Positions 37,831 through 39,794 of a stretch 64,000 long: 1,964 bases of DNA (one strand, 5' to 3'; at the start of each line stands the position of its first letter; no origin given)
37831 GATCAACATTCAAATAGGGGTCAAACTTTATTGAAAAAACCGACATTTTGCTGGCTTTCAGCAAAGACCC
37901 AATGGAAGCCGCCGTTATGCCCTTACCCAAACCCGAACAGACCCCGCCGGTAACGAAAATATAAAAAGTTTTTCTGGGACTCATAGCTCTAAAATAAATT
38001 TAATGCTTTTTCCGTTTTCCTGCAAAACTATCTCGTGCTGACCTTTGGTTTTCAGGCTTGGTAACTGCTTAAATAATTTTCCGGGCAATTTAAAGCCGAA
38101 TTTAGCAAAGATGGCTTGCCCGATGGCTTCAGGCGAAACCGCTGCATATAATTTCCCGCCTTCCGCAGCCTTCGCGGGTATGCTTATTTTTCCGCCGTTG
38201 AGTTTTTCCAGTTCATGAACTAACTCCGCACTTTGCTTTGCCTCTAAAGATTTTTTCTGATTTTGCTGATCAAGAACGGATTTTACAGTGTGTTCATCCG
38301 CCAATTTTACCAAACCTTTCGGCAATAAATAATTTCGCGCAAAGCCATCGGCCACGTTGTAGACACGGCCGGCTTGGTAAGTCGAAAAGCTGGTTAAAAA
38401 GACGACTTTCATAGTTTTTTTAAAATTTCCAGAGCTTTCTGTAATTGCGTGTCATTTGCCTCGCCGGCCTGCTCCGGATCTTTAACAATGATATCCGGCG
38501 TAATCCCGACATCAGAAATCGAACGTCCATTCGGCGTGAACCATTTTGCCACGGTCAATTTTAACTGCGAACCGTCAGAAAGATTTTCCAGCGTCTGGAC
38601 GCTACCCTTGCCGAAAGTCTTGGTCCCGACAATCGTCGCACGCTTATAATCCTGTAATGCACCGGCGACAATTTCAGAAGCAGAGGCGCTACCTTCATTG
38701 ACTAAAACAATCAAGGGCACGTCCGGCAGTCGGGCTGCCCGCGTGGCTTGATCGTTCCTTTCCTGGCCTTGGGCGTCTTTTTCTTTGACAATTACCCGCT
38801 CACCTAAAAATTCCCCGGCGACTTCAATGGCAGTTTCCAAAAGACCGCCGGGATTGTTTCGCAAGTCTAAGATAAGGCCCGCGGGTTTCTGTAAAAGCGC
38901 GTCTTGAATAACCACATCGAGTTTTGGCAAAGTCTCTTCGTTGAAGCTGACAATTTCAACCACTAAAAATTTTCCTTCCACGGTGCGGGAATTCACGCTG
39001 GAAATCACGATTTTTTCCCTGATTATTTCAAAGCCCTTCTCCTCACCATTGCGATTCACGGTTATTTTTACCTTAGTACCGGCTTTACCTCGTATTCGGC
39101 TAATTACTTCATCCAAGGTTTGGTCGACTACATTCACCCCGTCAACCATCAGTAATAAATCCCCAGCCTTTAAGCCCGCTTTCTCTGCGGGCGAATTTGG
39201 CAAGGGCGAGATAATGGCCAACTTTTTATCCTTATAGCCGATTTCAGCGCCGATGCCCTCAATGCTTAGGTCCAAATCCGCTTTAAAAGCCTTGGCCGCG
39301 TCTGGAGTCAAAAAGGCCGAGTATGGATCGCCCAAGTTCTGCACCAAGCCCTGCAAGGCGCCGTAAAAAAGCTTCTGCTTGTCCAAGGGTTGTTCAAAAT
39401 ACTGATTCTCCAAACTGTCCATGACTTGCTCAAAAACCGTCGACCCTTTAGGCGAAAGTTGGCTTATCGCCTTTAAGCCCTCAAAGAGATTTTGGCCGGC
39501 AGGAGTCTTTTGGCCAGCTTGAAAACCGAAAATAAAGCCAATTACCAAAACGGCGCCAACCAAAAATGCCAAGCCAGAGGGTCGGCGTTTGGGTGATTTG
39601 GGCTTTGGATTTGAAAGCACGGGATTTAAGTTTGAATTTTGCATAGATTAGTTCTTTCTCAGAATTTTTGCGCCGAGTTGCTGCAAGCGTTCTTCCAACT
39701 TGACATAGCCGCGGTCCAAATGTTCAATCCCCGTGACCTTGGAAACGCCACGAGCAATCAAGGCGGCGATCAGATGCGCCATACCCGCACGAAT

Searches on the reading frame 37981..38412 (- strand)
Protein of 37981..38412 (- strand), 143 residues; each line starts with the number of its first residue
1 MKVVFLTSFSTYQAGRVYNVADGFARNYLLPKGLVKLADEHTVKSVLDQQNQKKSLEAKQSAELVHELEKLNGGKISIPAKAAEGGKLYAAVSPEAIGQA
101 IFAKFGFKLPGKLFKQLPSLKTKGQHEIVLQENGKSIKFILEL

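Call 68: search_protein_families(library=pfam, proteins=[window:37981-38412:-], max_evalue=0.00001)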
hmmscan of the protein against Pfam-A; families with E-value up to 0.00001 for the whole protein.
window:37981-38412:- (143 aa): 2 families
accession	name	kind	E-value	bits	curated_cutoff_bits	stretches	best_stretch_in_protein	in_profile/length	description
PF01281.25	Ribosomal_L9_N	-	8.8e-10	38.4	20.7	1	1-45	1-46/47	Ribosomal protein L9, N-terminal domain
PF03948.19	Ribosomal_L9_C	-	5.5e-07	30.4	23.2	1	69-130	8-70/86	Ribosomal protein L9, C-terminal domain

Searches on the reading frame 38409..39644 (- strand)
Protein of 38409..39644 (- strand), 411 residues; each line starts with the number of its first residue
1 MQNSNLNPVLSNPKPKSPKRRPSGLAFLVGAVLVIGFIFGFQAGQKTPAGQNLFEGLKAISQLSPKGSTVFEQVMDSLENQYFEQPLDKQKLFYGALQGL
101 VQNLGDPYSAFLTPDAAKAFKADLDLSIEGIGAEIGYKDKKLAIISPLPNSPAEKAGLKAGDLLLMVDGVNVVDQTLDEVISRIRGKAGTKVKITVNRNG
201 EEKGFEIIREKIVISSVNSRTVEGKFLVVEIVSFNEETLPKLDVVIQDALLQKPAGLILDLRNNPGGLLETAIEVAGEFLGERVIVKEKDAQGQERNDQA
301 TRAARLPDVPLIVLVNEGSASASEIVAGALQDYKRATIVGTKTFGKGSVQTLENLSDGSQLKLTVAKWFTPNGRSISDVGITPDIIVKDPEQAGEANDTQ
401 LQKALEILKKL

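Call 68: search_protein_families(library=pfam, proteins=[window:38409-39644:-], max_evalue=0.00001)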
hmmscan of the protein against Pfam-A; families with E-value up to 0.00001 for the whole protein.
window:38409-39644:- (411 aa): 5 families
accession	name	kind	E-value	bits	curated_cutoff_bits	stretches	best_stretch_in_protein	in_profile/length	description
PF03572.23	Peptidase_S41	-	2.2e-52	177.4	24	1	227-387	3-165/165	Peptidase family S41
PF17820.7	PDZ_6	-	2.3e-15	56.5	27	1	146-198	4-54/54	PDZ domain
PF13180.12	PDZ_2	-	2.5e-12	47.4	27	1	131-207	3-78/80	PDZ domain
PF00595.29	PDZ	-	5.3e-11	43.2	23.2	1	131-196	12-80/81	PDZ domain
PF22694.1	CtpB_N-like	-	1e-07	32.7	27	1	70-112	40-81/85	Activating protease CtpB N-terminal domain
